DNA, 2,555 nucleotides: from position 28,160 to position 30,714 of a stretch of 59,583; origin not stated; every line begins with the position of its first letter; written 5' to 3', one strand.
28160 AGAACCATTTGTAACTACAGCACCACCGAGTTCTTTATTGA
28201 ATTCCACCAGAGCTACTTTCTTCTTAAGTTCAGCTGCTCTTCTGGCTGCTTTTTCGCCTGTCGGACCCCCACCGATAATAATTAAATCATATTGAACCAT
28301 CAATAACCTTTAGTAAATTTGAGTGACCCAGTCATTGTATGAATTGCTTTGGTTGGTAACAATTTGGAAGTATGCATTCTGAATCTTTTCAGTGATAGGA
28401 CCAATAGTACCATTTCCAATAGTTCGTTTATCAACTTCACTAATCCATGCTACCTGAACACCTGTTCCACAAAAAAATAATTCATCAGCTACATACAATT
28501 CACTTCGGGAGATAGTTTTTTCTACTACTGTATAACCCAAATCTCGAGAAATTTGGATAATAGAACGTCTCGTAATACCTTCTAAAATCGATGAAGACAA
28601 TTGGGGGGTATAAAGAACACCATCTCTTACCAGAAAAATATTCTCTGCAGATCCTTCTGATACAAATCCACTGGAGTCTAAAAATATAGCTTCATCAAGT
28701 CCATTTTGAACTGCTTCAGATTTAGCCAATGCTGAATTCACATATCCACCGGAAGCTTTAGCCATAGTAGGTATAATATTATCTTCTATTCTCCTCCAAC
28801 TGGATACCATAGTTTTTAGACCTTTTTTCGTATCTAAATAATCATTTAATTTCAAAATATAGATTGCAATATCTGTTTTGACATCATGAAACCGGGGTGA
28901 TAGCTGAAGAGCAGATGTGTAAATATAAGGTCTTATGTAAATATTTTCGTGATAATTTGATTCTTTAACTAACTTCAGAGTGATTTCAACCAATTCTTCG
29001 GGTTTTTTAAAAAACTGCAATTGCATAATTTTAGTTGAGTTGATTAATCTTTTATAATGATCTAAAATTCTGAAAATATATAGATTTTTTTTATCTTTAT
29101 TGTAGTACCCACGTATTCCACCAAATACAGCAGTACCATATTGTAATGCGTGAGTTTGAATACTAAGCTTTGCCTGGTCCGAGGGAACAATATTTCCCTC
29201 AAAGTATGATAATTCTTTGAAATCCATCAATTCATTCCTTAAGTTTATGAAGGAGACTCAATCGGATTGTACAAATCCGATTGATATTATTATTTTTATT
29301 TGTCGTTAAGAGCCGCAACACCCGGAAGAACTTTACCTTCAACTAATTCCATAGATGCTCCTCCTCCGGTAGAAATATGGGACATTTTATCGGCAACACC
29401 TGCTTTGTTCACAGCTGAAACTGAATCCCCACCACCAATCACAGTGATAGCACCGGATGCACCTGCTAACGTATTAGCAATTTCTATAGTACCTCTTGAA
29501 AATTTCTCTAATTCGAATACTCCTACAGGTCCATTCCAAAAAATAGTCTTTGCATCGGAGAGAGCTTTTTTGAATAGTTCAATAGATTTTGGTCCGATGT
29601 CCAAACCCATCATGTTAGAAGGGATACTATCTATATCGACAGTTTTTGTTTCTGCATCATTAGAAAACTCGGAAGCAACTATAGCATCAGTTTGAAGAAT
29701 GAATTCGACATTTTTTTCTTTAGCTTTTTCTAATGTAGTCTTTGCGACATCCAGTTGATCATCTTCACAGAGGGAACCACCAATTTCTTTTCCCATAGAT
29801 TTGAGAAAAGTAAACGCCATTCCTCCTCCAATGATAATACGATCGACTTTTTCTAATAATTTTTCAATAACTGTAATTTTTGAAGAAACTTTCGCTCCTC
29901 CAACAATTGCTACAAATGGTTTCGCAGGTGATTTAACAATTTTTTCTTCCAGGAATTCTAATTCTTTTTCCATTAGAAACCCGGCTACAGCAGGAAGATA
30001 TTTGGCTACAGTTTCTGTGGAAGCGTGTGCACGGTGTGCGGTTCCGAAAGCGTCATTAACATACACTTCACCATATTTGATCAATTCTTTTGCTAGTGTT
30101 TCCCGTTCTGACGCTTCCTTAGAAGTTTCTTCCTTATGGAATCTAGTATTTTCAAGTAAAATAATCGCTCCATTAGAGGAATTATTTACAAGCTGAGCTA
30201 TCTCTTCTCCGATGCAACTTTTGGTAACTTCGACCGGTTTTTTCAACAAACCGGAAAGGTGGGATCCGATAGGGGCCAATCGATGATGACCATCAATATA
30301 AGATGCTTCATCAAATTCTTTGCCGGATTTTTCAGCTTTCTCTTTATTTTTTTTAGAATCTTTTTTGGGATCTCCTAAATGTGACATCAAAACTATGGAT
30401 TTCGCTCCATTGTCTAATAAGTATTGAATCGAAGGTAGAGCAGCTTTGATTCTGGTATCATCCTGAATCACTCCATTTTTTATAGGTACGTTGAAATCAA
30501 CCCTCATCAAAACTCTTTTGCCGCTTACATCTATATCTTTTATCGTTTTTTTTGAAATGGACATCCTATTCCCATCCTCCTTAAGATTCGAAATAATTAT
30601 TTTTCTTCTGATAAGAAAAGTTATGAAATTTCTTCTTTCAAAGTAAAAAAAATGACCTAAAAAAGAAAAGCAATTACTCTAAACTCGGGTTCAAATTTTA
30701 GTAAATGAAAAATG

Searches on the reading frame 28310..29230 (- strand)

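Call 7: search_protein_families(library=pfam, proteins=[window:28310-29230:-])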
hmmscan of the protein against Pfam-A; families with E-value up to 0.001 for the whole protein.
window:28310-29230:- (306 aa): 1 family
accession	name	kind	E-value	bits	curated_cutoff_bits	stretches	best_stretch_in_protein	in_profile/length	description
PF01063.24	Aminotran_4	-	8.6e-43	147.2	28.5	1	51-265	12-222/223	Amino-transferase class IV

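Call 8: search_protein_families(library=ncbifam, proteins=[window:28310-29230:-])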
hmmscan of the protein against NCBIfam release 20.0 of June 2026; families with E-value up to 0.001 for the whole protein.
window:28310-29230:- (306 aa): 22 families
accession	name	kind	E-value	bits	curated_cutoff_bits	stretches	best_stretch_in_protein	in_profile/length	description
NF005146.0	PRK06606.1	equivalog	3.4e-119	397.4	279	1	1-305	2-306/307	branched-chain amino acid transaminase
TIGR01122.1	ilvE_I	equivalog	2.1e-103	345.6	245.55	1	9-305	1-298/298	branched-chain-amino-acid transaminase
NF006185.0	PRK08320.1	subfamily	1.6e-64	217.9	363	1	7-296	4-288/292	branched-chain amino acid aminotransferase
NF005726.0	PRK07544.1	equivalog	2.8e-55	187.5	396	1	9-295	14-292/295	branched-chain amino acid aminotransferase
NF009896.0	PRK13356.1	equivalog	2.7e-44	151.4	262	1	6-293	8-285/287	branched-chain amino acid aminotransferase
NF009126.0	PRK12479.1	equivalog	4e-44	151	518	1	7-291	5-284/299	branched-chain-amino-acid transaminase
NF009897.0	PRK13357.1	equivalog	4.4e-41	140.8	307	1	2-305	36-357/358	branched-chain amino acid aminotransferase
NF005209.0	PRK06680.1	subfamily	3.4e-35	121.3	320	1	5-293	2-283/286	D-amino-acid transaminase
NF005800.0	PRK07650.1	equivalog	7.5e-34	117.3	308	1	9-294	4-279/290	aminodeoxychorismate lyase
TIGR01123.1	ilvE_II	equivalog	3.7e-33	114.8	250.05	1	11-305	3-313/313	branched-chain-amino-acid transaminase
TIGR01121.1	D_amino_aminoT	equivalog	1.5e-31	109.6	277.45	1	9-288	3-272/276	D-amino-acid transaminase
NF009066.0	PRK12400.1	equivalog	2.9e-28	99.1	538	1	19-295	20-286/290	D-amino-acid transaminase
NF004761.0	PRK06092.1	equivalog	8.6e-22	77.6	260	1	167-273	148-254/268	aminodeoxychorismate lyase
TIGR03461.1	pabC_Proteo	equivalog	1.2e-20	73.9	176.85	1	168-271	147-250/262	aminodeoxychorismate lyase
NF005888.0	PRK07849.1-3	equivalog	1.4e-16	60.3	273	1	30-271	37-274/298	aminodeoxychorismate lyase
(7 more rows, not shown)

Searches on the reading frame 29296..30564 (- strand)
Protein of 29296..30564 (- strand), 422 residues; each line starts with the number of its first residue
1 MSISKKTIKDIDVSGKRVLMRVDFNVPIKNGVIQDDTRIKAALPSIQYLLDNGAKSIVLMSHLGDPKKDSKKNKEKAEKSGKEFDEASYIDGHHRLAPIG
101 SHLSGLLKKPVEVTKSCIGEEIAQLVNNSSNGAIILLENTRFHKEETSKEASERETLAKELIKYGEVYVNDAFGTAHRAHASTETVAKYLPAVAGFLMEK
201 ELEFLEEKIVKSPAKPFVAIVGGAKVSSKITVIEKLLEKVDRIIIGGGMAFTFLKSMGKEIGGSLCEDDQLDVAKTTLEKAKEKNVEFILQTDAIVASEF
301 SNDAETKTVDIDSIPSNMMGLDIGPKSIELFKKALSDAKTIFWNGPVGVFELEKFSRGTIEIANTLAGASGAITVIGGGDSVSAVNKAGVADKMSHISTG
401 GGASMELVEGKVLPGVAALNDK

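Call 7: search_protein_families(library=pfam, proteins=[window:29296-30564:-])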
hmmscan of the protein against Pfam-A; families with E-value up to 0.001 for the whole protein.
window:29296-30564:- (422 aa): 1 family
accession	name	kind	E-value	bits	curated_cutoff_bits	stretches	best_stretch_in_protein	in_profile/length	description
PF00162.24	PGK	-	3.8e-152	507.1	27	1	8-411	1-379/379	Phosphoglycerate kinase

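Call 8: search_protein_families(library=ncbifam, proteins=[window:29296-30564:-])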
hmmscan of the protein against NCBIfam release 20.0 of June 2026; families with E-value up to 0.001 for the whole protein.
window:29296-30564:- (422 aa): 1 family
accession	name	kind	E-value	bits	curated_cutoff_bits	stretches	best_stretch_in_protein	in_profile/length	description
NF010569.0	PRK13962.1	equivalog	8e-166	552.9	883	1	4-421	2-393/645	bifunctional phosphoglycerate kinase/triosephosphate isomerase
